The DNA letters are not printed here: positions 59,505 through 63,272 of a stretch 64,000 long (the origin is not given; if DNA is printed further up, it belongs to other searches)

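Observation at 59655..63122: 1155-aa protein: DUF4062 in the effector position of a STAND NTPase, plus an unassignable ~280-aa C-terminal domain after the TPR array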

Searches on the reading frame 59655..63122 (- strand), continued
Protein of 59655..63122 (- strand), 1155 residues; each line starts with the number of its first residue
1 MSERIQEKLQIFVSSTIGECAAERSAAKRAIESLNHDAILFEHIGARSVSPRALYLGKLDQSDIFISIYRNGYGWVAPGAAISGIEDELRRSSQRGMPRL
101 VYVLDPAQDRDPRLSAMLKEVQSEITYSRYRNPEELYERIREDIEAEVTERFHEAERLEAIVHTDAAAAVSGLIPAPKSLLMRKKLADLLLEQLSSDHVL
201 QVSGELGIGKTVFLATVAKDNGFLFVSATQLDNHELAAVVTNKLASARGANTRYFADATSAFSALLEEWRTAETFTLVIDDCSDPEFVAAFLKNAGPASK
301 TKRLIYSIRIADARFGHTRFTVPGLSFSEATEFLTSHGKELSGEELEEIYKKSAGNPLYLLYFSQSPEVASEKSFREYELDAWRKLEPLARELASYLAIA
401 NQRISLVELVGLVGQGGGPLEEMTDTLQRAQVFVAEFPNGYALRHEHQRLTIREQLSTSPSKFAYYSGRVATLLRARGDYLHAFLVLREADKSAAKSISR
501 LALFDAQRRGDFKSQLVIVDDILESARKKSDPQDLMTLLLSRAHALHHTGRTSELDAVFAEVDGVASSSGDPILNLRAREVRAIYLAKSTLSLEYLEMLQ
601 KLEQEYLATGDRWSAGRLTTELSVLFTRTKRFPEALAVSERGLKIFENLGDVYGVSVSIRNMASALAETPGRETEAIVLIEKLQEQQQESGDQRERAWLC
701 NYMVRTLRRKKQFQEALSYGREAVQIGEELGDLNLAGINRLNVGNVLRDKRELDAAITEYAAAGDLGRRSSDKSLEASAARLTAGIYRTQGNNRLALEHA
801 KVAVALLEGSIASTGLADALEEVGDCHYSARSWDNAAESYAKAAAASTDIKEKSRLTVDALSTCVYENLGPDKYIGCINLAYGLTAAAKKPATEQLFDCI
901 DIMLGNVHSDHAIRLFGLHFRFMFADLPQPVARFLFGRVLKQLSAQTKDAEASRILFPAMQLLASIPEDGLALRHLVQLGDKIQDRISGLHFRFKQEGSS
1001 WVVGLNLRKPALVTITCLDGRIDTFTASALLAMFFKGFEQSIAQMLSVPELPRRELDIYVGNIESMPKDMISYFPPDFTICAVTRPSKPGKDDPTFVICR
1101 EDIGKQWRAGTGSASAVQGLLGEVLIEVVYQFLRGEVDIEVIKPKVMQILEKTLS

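Call 29: find_encoding_contigs(protein=P0004, flank=10000, max_places=2)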
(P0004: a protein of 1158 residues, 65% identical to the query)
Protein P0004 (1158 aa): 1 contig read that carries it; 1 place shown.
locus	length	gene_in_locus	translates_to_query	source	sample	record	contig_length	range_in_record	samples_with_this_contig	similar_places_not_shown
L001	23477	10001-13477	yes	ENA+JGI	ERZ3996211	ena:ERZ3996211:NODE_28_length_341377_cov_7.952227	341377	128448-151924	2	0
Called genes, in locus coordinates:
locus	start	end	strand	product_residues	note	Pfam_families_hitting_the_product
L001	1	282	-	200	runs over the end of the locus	PF13490:zf-HC2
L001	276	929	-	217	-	PF04542:Sigma70_r2, PF04545:Sigma70_r4, PF08281:Sigma70_r4_2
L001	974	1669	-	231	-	PF01292:Ni_hydr_CYTB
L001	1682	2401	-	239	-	PF00174:Oxidored_molyb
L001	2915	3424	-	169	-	-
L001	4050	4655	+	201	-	PF00239:Resolvase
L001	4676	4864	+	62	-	-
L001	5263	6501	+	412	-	-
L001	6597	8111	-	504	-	PF04185:Phosphoesterase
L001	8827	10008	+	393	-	-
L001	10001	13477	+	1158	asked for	PF13271:DUF4062, PF13424:TPR_12 (weak)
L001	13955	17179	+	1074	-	PF24096:DUF7379 (weak), PF13424:TPR_12 (weak), PF17874:TPR_MalT, PF13374:TPR_10 (weak), PF13424:TPR_12, PF24885:TPR_NPHP3, PF13424:TPR_12, PF13424:TPR_12, +12 more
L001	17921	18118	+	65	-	-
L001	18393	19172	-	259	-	PF02368:Big_2 (weak)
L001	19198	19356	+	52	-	-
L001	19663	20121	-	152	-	PF01541:GIY-YIG (weak)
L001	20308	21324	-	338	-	-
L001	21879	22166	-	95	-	-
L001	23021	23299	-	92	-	-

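Call 30: find_encoding_contigs(protein=P0019, flank=10000, max_places=2)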
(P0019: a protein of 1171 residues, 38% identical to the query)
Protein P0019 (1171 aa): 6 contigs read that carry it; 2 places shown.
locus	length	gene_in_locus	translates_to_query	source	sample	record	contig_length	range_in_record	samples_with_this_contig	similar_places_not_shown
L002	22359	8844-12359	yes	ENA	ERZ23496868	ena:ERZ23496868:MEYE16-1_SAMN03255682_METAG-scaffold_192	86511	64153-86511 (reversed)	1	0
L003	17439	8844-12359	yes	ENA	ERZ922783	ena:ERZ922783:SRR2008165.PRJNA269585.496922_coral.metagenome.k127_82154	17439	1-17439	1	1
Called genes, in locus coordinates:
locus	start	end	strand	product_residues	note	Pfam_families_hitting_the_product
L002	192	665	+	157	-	-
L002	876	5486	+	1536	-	PF07703:A2M_BRD (faint), PF01835:MG2 (faint), PF00207:A2M, PF07678:TED_complement, PF17973:bMG10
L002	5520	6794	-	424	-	PF01120:Alpha_L_fucos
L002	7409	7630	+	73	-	-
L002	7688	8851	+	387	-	-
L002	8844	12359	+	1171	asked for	PF13271:DUF4062, PF13424:TPR_12 (faint)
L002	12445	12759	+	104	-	-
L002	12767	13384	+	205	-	PF13338:AbiEi_4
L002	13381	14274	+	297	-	PF08843:AbiEii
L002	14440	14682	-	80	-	PF01402:RHH_1 (weak)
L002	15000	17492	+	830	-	-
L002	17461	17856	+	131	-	-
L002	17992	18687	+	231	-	PF07963:N_methyl (weak)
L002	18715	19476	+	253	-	-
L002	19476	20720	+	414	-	PF12876:Cellulase-like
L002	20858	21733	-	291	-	-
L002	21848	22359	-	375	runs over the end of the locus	PF00356:LacI, PF13377:Peripla_BP_3 (faint)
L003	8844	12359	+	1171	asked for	PF13271:DUF4062, PF13424:TPR_12 (faint)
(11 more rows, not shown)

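Call 31: find_encoding_contigs(protein=P0027, flank=10000, max_places=1)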
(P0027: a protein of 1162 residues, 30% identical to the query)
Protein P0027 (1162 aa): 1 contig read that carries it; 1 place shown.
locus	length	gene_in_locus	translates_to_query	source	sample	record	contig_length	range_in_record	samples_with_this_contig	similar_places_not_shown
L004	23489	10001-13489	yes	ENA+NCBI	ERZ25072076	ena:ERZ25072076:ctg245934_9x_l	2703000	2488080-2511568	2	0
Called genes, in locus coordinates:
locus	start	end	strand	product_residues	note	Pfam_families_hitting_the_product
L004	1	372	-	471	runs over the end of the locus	PF13701:DDE_Tnp_1_4, PF01609:DDE_Tnp_1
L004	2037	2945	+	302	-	PF18306:LDcluster4, PF03641:Lysine_decarbox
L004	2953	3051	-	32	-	-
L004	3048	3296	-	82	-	PF01740:STAS, PF13466:STAS_2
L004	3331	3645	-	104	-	PF13581:HATPase_c_2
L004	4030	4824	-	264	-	-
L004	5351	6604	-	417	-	PF03747:ADP_ribosyl_GH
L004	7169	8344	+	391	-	PF13356:Arm-DNA-bind_3, PF22022:Phage_int_M, PF00589:Phage_integrase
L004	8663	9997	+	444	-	-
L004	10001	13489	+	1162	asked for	PF13271:DUF4062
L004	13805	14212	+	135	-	-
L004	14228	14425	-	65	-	-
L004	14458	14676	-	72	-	-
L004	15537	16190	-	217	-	PF02371:Transposase_20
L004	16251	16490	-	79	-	-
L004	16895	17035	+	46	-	-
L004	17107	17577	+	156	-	PF05930:Phage_AlpA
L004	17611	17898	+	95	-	PF04956:TrbC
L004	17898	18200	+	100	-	PF05101:VirB3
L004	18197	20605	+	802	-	PF10412:TrwB_AAD_bind (faint), PF12846:AAA_10 (faint), PF19044:P-loop_TraG, PF01935:DUF87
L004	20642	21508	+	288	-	PF03524:CagX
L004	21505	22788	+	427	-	PF03743:TrbI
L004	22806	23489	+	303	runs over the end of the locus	-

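Call 32: find_encoding_contigs(protein=P0029, flank=10000, max_places=1)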
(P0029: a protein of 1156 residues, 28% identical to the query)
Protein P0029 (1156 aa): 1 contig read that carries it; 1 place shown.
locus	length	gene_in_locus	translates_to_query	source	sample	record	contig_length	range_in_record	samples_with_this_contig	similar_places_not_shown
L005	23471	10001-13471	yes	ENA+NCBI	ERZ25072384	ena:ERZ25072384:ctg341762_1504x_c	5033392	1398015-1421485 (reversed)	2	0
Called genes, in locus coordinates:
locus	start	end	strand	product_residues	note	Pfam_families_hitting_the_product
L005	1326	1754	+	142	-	-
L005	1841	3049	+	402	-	PF17170:DUF5128 (weak)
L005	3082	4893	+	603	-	PF13620:CarboxypepD_reg (weak), PF17210:SdrD_B (faint), PF22904:NOMO1-like_2nd (faint), PF13620:CarboxypepD_reg, PF13715:CarbopepD_reg_2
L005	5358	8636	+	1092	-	PF02012:BNR (faint), PF25852:DUF6242_C (faint), PF15902:Sortilin-Vps10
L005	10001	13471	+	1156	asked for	PF13271:DUF4062, PF13424:TPR_12 (faint)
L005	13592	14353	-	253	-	-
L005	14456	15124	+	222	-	-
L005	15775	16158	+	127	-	-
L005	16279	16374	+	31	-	-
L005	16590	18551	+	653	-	-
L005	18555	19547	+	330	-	-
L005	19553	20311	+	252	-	PF19866:DUF6339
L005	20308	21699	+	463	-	PF00145:DNA_methylase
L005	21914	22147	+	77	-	-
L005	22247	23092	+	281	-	PF14338:Mrr_N, PF04471:Mrr_cat, PF22722:NA-iREase1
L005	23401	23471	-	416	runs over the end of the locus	-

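Call 33: find_encoding_contigs(protein=P0033, flank=10000, max_places=1)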
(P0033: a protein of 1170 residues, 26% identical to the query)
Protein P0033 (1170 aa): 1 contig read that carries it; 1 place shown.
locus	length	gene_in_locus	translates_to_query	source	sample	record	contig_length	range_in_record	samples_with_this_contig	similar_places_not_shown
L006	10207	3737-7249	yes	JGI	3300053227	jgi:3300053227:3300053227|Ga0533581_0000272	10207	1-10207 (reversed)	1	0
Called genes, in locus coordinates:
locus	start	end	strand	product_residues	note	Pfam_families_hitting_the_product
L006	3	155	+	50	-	?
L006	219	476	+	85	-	-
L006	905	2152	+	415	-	PF00589:Phage_integrase (faint)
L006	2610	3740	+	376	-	-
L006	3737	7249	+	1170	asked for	PF13271:DUF4062, PF13424:TPR_12 (faint), PF07719:TPR_2 (faint)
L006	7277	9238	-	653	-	PF01048:PNP_UDP_1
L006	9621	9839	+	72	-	-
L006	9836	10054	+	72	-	-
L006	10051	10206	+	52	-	?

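Call 40: search_protein_families(library=pfam, proteins=[L001:8827-10005:+, L002:7688-8848:+, L004:8663-9994:+, L006:2610-3737:+, L005:9108-9965:+], max_evalue=1)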
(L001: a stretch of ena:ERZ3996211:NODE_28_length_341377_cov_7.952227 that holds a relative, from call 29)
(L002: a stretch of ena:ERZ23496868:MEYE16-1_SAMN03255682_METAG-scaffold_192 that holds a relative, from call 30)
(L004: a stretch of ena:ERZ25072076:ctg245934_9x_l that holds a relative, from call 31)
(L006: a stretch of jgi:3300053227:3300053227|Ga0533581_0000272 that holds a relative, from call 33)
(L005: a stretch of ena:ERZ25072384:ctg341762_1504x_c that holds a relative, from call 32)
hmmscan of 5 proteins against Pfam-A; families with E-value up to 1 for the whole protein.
L001:8827-10005:+ (393 aa): 2 families
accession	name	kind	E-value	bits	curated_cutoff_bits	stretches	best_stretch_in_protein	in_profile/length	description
PF18305.6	DNA_pol_A_exoN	-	0.082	13.7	23.5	1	279-300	60-81/87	3' to 5' exonuclease C-terminal domain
PF03263.19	Cucumo_2B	-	0.1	13.7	27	1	3-39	22-59/95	Cucumovirus protein 2B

L002:7688-8848:+ (387 aa): 1 family
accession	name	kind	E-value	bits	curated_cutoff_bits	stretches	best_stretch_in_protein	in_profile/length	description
PF23496.1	Microp_apicomplexa_3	-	0.15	12.7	27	0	7-38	25-56/108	Apicomplexa microprotein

L004:8663-9994:+ (444 aa): 0 families

L006:2610-3737:+ (376 aa): 1 family
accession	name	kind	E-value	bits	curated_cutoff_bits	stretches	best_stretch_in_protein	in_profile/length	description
PF11780.13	DUF3318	-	0.12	12.7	25.9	0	246-302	1-58/141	Protein of unknown function (DUF3318)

L005:9108-9965:+ (286 aa): 0 families

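Call 47: find_encoding_contigs(protein=P0001, flank=10000, max_places=3)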
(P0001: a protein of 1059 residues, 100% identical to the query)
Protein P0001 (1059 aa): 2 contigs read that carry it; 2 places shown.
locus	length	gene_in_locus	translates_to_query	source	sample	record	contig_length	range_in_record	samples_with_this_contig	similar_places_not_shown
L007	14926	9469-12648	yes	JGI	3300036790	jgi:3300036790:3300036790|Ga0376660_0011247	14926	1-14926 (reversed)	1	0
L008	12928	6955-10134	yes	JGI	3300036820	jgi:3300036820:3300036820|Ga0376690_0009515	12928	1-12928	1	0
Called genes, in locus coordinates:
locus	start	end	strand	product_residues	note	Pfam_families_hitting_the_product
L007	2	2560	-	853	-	?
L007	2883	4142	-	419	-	PF14659:Phage_int_SAM_3 (weak), PF00589:Phage_integrase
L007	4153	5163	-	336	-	-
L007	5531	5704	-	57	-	-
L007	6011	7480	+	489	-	-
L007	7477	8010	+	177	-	PF09195:Endonuc-BglII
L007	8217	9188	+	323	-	-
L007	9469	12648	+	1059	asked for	PF13424:TPR_12 (faint)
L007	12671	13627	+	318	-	PF11185:DUF2971 (weak)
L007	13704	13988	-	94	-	-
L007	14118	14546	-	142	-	-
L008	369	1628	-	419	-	PF14659:Phage_int_SAM_3 (weak), PF00589:Phage_integrase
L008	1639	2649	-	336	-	-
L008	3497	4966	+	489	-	-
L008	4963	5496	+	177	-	PF09195:Endonuc-BglII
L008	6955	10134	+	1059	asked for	PF13424:TPR_12 (faint)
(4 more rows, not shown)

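Call 48: find_encoding_contigs(protein=P0003, flank=10000, max_places=2)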
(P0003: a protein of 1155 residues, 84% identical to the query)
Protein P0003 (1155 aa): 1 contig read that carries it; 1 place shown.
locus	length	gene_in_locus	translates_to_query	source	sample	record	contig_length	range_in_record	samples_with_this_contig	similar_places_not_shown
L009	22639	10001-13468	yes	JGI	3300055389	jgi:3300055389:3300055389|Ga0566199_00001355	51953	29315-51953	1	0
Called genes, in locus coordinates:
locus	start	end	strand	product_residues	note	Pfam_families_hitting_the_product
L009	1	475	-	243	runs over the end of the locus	PF00440:TetR_N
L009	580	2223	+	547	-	PF00070:Pyr_redox (faint), PF01266:DAO, PF01946:Thi4 (weak), PF07992:Pyr_redox_2 (faint), PF12831:FAD_oxidored, PF01593:Amino_oxidase, PF13450:NAD_binding_8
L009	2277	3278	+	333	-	PF02574:S-methyl_trans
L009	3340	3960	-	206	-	PF00210:Ferritin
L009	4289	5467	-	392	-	PF14659:Phage_int_SAM_3 (weak), PF00589:Phage_integrase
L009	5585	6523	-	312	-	PF23343:REP_ORF2-G2P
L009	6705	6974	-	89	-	-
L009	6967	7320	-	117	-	-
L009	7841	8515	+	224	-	-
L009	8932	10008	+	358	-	-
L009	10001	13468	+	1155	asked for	PF13271:DUF4062, PF13424:TPR_12 (faint)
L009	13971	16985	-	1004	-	-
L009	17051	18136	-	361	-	-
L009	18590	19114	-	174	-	-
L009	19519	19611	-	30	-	-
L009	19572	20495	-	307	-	PF00589:Phage_integrase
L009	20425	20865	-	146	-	-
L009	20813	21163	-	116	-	PF12728:HTH_17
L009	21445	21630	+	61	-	-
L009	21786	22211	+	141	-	-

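Call 52: search_protein_families(library=padloc, proteins=[L007:8022-9185:+, L007:6011-7477:+, L007:7477-8007:+, L007:4156-5163:-, L007:12671-13624:+, L007:13707-13988:-, L007:14121-14546:-, L007:2886-4142:-], max_evalue=0.1)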
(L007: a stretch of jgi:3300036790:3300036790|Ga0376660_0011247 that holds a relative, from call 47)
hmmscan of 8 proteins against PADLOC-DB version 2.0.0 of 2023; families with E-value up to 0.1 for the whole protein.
L007:8022-9185:+ (388 aa): 0 families

L007:6011-7477:+ (489 aa): 4 families
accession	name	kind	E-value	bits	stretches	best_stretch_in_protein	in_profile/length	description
PDLC03859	LmuB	-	0.00016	19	1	137-314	269-403/611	-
PDLC03865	LmuB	-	0.0046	13.2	1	162-327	577-738/1007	-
PDLC00580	JetC3|JetC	-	0.046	9.9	1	166-315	663-813/1068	DUF3584 domain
PDLC00519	JetC1|JetC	-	0.082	9.1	0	162-314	295-449/1097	DUF3584 domain; MukB-like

L007:7477-8007:+ (177 aa): 1 family
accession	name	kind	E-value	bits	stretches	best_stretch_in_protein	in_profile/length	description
PDLC03442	REase_II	-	8.6e-10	36.6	1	84-150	117-181/203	Type II restriction enzyme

L007:4156-5163:- (336 aa): 0 families

L007:12671-13624:+ (318 aa): 4 families
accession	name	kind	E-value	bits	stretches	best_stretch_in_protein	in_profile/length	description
PDLC04990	PDC-S31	-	8e-18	63.2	1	65-225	110-251/259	-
PDLC04991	PDC-S31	-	5e-16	57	1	31-225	31-195/208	-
PDLC04994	PDC-S31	-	2.6e-11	41.4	1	66-202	122-241/273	-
PDLC04992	PDC-S31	-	0.0026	15.6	1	66-166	58-158/220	-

L007:13707-13988:- (94 aa): 0 families

L007:14121-14546:- (142 aa): 0 families

L007:2886-4142:- (419 aa): 0 families

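Call 53: search_protein_families(library=pfam, proteins=[L007:8022-9185:+, L007:6011-7477:+, L007:7477-8007:+, L007:4156-5163:-, L007:13707-13988:-, L007:14121-14546:-, L007:5789-7477:+], max_evalue=0.1)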
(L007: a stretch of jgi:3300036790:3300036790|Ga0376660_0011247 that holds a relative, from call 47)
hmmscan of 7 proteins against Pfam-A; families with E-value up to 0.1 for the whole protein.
L007:8022-9185:+ (388 aa): 0 families

L007:6011-7477:+ (489 aa): 2 families
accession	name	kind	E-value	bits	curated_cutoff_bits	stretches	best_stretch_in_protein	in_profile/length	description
PF15611.11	EH_Signature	-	0.0054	16.5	27.5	1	156-446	22-197/423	EH_Signature domain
PF05335.18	DUF745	-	0.0088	16.2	33.3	1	253-349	66-161/183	Protein of unknown function (DUF745)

L007:7477-8007:+ (177 aa): 1 family
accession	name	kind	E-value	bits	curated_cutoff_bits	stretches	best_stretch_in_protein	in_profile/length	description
PF09195.17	Endonuc-BglII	-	4.3e-45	153.8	26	1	22-176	2-163/163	Restriction endonuclease BglII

L007:4156-5163:- (336 aa): 2 families
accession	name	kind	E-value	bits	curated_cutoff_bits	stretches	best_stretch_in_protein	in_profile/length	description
PF02486.25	Rep_trans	-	0.0022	18.1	29.6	1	140-185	36-82/201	Replication initiation factor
PF05144.20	Phage_CRI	-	0.039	14.1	21.7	1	90-201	91-202/232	Replication-associated protein G2P N-terminal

L007:13707-13988:- (94 aa): 1 family
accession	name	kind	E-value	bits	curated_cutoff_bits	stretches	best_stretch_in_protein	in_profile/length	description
PF07848.18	PaaX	-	0.076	13.7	24.8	0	39-72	40-70/70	PaaX-like protein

L007:14121-14546:- (142 aa): 0 families

L007:5789-7477:+ (563 aa): 2 families
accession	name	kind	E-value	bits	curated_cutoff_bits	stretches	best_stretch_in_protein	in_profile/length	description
PF15611.11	EH_Signature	-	0.007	16.1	27.5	1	230-520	22-197/423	EH_Signature domain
PF05335.18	DUF745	-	0.011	15.9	33.3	1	327-423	66-161/183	Protein of unknown function (DUF745)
